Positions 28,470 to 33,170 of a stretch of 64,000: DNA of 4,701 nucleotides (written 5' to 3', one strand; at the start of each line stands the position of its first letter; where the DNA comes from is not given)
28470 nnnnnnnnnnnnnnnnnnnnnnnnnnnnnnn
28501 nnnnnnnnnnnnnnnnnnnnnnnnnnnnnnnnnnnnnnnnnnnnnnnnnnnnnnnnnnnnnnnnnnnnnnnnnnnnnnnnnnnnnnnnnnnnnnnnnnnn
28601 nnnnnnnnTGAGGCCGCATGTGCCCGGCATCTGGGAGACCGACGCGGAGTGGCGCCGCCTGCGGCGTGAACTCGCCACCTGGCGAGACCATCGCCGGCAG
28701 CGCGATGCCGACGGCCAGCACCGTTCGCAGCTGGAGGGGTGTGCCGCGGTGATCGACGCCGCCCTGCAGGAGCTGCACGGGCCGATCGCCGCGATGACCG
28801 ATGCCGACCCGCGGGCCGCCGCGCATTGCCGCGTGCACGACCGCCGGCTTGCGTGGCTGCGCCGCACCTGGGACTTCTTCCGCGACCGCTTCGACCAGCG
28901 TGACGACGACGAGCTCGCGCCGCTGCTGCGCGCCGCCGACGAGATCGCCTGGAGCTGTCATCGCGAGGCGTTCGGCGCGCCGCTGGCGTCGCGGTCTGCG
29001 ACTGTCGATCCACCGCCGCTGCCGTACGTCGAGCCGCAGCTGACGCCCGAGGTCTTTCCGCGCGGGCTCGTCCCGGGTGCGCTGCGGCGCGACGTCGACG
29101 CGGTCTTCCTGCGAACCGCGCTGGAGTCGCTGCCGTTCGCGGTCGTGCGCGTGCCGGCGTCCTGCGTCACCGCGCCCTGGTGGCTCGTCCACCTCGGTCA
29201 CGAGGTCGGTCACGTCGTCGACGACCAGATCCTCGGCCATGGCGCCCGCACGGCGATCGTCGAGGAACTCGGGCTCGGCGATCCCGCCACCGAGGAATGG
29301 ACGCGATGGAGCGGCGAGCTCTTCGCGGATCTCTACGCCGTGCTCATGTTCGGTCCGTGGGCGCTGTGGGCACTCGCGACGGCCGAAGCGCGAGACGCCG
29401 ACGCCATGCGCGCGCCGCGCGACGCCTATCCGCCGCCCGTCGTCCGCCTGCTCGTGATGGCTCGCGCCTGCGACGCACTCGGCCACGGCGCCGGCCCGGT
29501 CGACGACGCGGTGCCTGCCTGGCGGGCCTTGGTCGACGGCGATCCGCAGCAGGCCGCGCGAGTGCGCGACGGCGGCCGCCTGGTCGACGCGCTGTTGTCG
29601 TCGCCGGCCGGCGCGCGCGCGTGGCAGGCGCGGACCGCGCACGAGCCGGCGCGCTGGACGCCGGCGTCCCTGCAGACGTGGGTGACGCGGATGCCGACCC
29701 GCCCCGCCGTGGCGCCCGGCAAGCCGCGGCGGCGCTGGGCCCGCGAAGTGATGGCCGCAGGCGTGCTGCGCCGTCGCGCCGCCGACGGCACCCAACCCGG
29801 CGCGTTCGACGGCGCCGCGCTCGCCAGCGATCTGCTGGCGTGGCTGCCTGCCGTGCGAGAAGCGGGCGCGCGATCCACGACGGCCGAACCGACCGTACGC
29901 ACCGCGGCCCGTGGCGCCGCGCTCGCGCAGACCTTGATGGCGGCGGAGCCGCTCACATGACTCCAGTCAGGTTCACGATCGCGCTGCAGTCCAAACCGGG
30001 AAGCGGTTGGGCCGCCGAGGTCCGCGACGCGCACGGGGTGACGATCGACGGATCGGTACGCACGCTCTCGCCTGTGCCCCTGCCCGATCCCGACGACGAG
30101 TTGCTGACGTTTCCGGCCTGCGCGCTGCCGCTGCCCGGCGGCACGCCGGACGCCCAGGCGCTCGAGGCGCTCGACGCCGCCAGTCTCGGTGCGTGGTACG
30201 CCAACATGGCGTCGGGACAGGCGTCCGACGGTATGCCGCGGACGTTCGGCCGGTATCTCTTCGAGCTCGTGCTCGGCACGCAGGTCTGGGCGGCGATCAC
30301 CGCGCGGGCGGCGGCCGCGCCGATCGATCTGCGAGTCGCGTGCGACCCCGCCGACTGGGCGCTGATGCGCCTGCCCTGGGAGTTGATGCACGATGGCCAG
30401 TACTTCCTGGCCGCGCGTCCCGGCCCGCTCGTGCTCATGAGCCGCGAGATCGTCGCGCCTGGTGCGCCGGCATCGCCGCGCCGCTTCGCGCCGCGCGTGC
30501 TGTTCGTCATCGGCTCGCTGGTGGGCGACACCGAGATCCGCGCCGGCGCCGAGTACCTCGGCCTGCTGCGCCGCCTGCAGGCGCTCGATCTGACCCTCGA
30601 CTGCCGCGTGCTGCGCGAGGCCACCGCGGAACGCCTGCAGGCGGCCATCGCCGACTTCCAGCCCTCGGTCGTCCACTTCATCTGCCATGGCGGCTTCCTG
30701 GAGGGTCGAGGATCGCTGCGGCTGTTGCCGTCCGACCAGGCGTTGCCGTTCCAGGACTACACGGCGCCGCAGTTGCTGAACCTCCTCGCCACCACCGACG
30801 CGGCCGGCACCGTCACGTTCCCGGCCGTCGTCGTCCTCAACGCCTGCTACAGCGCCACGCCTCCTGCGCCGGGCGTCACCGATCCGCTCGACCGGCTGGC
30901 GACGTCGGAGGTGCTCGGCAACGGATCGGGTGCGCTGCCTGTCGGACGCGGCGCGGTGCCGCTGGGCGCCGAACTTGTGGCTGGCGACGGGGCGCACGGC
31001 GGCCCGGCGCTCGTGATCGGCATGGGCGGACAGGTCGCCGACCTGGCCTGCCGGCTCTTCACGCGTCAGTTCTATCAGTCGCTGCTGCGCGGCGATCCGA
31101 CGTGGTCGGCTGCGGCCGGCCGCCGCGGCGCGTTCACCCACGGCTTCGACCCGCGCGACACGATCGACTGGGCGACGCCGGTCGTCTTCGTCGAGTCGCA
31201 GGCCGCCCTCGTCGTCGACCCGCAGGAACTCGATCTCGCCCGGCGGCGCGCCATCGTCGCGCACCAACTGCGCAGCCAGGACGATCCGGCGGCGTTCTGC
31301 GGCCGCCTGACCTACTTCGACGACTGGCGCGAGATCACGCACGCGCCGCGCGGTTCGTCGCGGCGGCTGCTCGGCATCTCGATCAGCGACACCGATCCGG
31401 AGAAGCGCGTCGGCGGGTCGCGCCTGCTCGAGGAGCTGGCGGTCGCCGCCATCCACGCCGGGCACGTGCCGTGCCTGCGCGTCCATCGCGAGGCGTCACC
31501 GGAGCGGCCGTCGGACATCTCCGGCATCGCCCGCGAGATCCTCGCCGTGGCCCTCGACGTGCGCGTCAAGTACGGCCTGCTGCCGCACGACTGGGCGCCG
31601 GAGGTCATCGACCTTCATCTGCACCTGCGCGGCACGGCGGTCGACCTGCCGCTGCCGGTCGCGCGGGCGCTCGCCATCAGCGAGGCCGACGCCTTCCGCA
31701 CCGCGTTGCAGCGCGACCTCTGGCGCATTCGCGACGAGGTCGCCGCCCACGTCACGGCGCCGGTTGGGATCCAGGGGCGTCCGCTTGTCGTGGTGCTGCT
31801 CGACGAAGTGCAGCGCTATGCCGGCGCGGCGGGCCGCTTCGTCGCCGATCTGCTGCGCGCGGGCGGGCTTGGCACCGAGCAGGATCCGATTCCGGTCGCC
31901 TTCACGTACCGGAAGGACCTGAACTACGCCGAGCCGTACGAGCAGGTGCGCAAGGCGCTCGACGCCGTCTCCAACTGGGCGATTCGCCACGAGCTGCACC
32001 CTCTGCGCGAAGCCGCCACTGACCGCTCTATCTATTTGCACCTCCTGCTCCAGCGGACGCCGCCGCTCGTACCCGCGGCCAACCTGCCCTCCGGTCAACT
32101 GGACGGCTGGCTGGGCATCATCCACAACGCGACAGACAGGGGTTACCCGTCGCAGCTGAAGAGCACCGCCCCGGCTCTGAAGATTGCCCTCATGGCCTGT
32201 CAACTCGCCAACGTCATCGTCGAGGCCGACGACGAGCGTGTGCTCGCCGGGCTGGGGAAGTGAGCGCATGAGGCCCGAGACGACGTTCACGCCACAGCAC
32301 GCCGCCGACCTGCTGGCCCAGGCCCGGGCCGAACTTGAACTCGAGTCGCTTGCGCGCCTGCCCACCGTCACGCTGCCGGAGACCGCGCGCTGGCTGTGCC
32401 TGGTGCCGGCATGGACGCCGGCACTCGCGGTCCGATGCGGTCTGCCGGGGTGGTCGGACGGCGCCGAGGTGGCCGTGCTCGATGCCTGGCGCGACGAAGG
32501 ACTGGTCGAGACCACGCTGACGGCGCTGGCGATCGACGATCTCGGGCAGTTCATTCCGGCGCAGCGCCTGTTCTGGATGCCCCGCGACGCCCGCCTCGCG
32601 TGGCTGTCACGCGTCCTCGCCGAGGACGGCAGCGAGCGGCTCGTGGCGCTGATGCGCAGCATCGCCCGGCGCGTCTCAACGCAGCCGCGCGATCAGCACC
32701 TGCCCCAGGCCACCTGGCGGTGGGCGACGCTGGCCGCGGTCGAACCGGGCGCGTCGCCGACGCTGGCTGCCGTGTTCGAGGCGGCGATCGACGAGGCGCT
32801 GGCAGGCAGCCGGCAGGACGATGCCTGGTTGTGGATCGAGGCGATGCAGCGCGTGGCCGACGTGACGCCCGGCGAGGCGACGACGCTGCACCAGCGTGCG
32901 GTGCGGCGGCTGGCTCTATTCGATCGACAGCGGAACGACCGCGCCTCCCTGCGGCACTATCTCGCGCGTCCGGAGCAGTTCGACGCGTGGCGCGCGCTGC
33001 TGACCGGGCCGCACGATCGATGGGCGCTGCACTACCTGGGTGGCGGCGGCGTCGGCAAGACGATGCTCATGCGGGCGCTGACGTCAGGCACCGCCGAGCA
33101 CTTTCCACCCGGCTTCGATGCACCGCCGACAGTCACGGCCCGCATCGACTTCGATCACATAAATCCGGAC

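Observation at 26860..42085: Eight-gene multi-protease STAND operon: candidate undescribed proteolytic-cascade conflict/cell-death system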

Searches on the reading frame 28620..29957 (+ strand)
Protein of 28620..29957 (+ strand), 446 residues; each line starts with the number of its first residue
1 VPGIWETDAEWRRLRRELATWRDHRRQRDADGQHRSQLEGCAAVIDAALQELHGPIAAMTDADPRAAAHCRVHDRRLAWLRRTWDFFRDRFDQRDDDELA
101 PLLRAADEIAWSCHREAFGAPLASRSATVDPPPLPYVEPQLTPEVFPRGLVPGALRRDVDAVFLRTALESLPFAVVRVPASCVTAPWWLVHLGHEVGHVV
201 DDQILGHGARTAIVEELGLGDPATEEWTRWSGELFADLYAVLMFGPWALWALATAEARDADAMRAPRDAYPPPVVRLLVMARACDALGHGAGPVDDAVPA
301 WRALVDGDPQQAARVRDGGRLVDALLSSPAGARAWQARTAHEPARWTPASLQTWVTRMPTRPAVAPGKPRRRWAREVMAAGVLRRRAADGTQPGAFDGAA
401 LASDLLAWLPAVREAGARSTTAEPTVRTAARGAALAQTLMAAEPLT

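Call 7: search_protein_families(library=pfam, proteins=[window:28620-29957:+], max_evalue=0.01)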
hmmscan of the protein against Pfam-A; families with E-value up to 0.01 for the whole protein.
window:28620-29957:+ (446 aa): 0 families

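Call 8: search_protein_families(library=padloc, proteins=[window:28620-29957:+], max_evalue=0.01)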
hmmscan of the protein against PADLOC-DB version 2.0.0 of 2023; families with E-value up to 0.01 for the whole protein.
window:28620-29957:+ (446 aa): 0 families

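Call 9: search_protein_families(library=ncbifam, proteins=[window:28620-29957:+], max_evalue=0.01)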
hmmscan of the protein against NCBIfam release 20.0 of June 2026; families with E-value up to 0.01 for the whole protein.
window:28620-29957:+ (446 aa): 0 families

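Call 21: find_homologous_proteins(query=window:28620-29957:+, max_evalue=0.00001)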
Query window:28620-29957:+ (446 aa): 62 proteins with E <= 0.00001 among 8000 candidates.
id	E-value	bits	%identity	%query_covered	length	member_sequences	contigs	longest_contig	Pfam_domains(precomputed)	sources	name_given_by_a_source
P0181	3.5e-290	980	99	100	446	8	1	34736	-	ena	-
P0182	3.8e-236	802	82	100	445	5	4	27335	-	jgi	jgi:hypothetical protein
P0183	3.3e-232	789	80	100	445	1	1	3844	-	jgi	jgi:hypothetical protein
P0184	6.1e-181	620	64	100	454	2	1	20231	-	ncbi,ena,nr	ncbi:MAG TPA: hypothetical protein VMF13_22750 [Luteitalea sp.]|nr:hypothetical protein [Luteitalea 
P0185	8.0e-168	577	61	100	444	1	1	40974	-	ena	-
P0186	7.2e-167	574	61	100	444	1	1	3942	-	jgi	jgi:hypothetical protein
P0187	3.1e-166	572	62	100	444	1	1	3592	-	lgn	-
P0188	1.1e-165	570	61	100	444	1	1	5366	-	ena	-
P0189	1.1e-161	557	61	100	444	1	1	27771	-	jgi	jgi:hypothetical protein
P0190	9.9e-161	554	60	100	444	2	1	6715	-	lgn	-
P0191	1.4e-160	553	60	100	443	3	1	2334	-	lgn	-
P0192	2.6e-159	549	61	99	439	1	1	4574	-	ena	-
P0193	2.8e-159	549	60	100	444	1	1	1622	-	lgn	-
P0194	1.0e-158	547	59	100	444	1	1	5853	-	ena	-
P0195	6.0e-157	541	58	100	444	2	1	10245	-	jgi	jgi:hypothetical protein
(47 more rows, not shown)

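Call 26: search_solved_structures(query=A2, max_evalue=10)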
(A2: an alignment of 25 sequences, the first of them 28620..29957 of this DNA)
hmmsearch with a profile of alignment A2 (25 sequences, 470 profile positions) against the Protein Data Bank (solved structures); distinct sequences matched with E-value up to 10: 1.
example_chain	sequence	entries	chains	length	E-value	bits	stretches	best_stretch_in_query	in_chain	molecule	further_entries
6mfk_A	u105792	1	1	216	1.2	11.2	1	241-261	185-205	Chloramphenicol acetyltransferase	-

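Call 43: predict_structure(alignment_id=A2)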
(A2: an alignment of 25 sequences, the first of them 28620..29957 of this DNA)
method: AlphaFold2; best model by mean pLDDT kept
length: 446 residues; sequences in the alignment: 25
mean_pLDDT: 85.8   pTM: 0.87
mean pLDDT of the five models: 85.8, 84.8, 84.0, 83.7, 83.2
residues with pLDDT >= 90: 265; 70-90: 121; 50-70: 32; < 50: 28
segments of 3 or more residues with pLDDT < 50: 121-126, 140-160
pLDDT, mean of each block of 10 residues (from residue 1): 86 96 93 88 93 92 89 90 88 92 95 84 53 80 33 38 60 83 90 94 90 97 94 96 97 93 86 96 96 94 96 97 93 85 94 94 82 94 90 78 94 79 69 88 62
secondary structure, 60 per line:
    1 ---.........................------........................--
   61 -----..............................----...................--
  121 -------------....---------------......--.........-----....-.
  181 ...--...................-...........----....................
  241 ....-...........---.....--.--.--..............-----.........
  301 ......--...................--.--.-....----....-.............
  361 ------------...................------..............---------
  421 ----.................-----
elements in order: H4-28 H35-58 H66-95 H100-118 E134-137 H153-158 H161-169 E175-178 H180-183 H186-204 H206-216 H221-244 H246-256 H260-264 H273-286 H292-306 H309-327 H335-338 H343-346 H348-360 H373-391 H398-411 H425-441

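Call 47: fold_search(model_id=the predicted structure, library=pdb)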
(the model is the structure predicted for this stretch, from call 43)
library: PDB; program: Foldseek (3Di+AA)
matches with E <= 10: 257; with E <= 0.001: 0
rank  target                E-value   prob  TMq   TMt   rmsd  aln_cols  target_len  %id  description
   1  8b21_A                2.5e-01  0.08  0.10  0.08  26.8       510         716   10  Time-resolved structure of K+-dependent Na+-PPase from Thermotoga maritima 0-60-seconds post reaction initiation with  (released 2024-01-17)
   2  6h2f_A                2.8e-01  0.08  0.09  0.12  35.9       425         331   12  Structure of the pre-pore AhlB of the tripartite alpha-pore forming toxin, AHL, from Aeromonas hydrophila. (released 2019-07-10)
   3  8b23_A                2.8e-01  0.07  0.10  0.08  27.5       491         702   10  Time-resolved structure of K+-dependent Na+-PPase from Thermotoga maritima 600-seconds post reaction initiation with N (released 2024-01-17)
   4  6qxa_B                3.2e-01  0.08  0.12  0.09  26.9       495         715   10  Structure of membrane bound pyrophosphatase from Thermotoga maritima in complex with imidodiphosphate and N-[(2-amino- (released 2019-04-10)
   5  7zdv_C                3.5e-01  0.08  0.09  0.08  27.6       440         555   11  IF(apo/as isolated) conformation of CydDC mutant (E500Q.C) in AMP-PNP(CydD) bound state (Dataset-20) (released 2023-04-19)
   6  8b21_B                3.9e-01  0.06  0.10  0.08  26.9       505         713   11  Time-resolved structure of K+-dependent Na+-PPase from Thermotoga maritima 0-60-seconds post reaction initiation with  (released 2024-01-17)
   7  6v9z_A                4.7e-01  0.10  0.13  0.09  27.3       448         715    8  Cryo-EM structure of PCAT1 bound to its CtA peptide substrate (released 2020-01-22)
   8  8b37_B                4.8e-01  0.05  0.10  0.08  27.5       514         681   10  Crystal structure of Pyrobaculum aerophilum potassium-independent proton pumping membrane integral pyrophosphatase in  (released 2024-01-17)
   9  5lzr_B                5.3e-01  0.08  0.13  0.10  25.7       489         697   11  Crystal structure of Thermotoga maritima sodium pumping membrane integral pyrophosphatase in complex with tungstate an (released 2016-12-14)
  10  8hf6_A                5.7e-01  0.09  0.12  0.10  28.6       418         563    8  Cryo-EM structure of nucleotide-bound ComA E647Q mutant (released 2023-10-04)
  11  6afu_A                6.0e-01  0.04  0.09  0.07  26.2       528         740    9  Proton pyrophosphatase-L555M mutant (released 2019-04-10)
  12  8vow_A                6.5e-01  0.09  0.12  0.10  25.9       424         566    8  Cryo-EM structure of the ABC transporter PCAT1 cysteine-free core bound with MgATP and Vi (released 2024-10-30)
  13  7zdw_C                6.5e-01  0.06  0.10  0.08  27.8       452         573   11  IF(heme/confined) conformation of CydDC mutant (E500Q.C) in AMP-PNP(CydD) bound state (Dataset-22) (released 2023-04-19)
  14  6afv_A                6.7e-01  0.04  0.09  0.06  25.6       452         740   11  Proton pyrophosphatase-L555K mutant (released 2019-04-10)
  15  7zdc_C                7.3e-01  0.07  0.11  0.09  27.7       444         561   11  IF(heme/confined) conformation of CydDC in ADP(CydD) bound state (Dataset-3) (released 2023-04-19)
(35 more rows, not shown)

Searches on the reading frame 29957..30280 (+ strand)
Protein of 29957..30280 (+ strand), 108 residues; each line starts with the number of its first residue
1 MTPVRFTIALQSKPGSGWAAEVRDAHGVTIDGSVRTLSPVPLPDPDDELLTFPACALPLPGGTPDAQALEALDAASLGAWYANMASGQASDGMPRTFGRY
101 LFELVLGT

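Call 46: search_protein_families(library=pfam, proteins=[window:29957-30280:+], max_evalue=10)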
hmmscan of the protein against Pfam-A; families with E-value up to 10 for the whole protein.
window:29957-30280:+ (108 aa): 1 family
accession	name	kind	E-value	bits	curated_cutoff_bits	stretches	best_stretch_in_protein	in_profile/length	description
PF22429.2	HutF_N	-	0.032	14.4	25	1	16-49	13-43/45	Formimidoylglutamate deiminase HutF, N-terminal domain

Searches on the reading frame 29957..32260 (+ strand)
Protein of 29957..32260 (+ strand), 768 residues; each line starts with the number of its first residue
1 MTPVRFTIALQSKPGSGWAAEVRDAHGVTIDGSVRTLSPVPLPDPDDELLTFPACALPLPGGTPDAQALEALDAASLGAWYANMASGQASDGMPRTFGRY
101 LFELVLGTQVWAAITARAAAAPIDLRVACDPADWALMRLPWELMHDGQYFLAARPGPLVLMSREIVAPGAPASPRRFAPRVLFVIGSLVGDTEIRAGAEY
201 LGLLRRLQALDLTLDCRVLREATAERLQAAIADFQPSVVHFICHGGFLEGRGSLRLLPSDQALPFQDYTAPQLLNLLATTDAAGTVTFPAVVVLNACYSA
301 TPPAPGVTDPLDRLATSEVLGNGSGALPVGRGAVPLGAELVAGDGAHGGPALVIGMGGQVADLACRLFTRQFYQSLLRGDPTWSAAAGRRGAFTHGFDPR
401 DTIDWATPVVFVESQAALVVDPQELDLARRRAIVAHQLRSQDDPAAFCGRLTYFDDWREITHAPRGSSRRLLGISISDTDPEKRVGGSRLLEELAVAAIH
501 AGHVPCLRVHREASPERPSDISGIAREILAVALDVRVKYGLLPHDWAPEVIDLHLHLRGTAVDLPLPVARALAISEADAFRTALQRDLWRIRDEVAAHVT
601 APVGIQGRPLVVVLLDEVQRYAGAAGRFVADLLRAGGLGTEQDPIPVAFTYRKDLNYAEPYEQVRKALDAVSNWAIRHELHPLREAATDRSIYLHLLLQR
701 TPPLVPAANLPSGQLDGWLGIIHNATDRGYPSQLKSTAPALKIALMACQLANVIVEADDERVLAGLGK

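Call 7: search_protein_families(library=pfam, proteins=[window:29957-32260:+], max_evalue=0.01)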
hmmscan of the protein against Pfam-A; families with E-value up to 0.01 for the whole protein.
window:29957-32260:+ (768 aa): 1 family
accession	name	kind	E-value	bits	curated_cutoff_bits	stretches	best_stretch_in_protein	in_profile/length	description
PF12770.12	CHAT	-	3e-16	60.2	24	1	105-409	11-285/289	CHAT domain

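Call 8: search_protein_families(library=padloc, proteins=[window:29957-32260:+], max_evalue=0.01)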
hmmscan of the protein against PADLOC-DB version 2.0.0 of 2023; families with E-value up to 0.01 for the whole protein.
window:29957-32260:+ (768 aa): 1 family
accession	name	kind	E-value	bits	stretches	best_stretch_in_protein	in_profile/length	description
PDLC02016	SAVED_CHAT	-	4e-07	27.3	1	190-435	114-293/498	-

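Call 9: search_protein_families(library=ncbifam, proteins=[window:29957-32260:+], max_evalue=0.01)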
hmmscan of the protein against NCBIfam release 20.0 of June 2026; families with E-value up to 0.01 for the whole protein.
window:29957-32260:+ (768 aa): 0 families

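Call 98: search_solved_structures(query=A5, max_evalue=1)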
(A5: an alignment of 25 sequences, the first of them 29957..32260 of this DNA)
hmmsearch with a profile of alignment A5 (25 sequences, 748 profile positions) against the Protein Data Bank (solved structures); distinct sequences matched with E-value up to 1: 1.
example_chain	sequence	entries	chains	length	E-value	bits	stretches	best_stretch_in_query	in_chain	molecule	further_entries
8tl0_A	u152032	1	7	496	2.7e-10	42.4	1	219-360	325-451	CHAT domain-containing protein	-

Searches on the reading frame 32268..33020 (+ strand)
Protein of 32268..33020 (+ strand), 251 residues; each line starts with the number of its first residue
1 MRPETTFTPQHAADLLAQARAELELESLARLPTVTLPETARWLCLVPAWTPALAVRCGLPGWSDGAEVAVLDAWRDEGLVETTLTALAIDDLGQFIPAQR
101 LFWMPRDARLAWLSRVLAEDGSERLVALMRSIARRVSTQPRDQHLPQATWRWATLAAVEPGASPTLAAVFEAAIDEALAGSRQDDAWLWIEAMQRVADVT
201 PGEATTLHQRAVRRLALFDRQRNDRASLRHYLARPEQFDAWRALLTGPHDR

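Call 46: search_protein_families(library=pfam, proteins=[window:32268-33020:+], max_evalue=10)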
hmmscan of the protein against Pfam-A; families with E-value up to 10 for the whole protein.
window:32268-33020:+ (251 aa): 1 family
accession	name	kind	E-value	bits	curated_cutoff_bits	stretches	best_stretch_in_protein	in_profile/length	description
PF21950.2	MINION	-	0.19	12.6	27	1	104-139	20-54/76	Protein myomixer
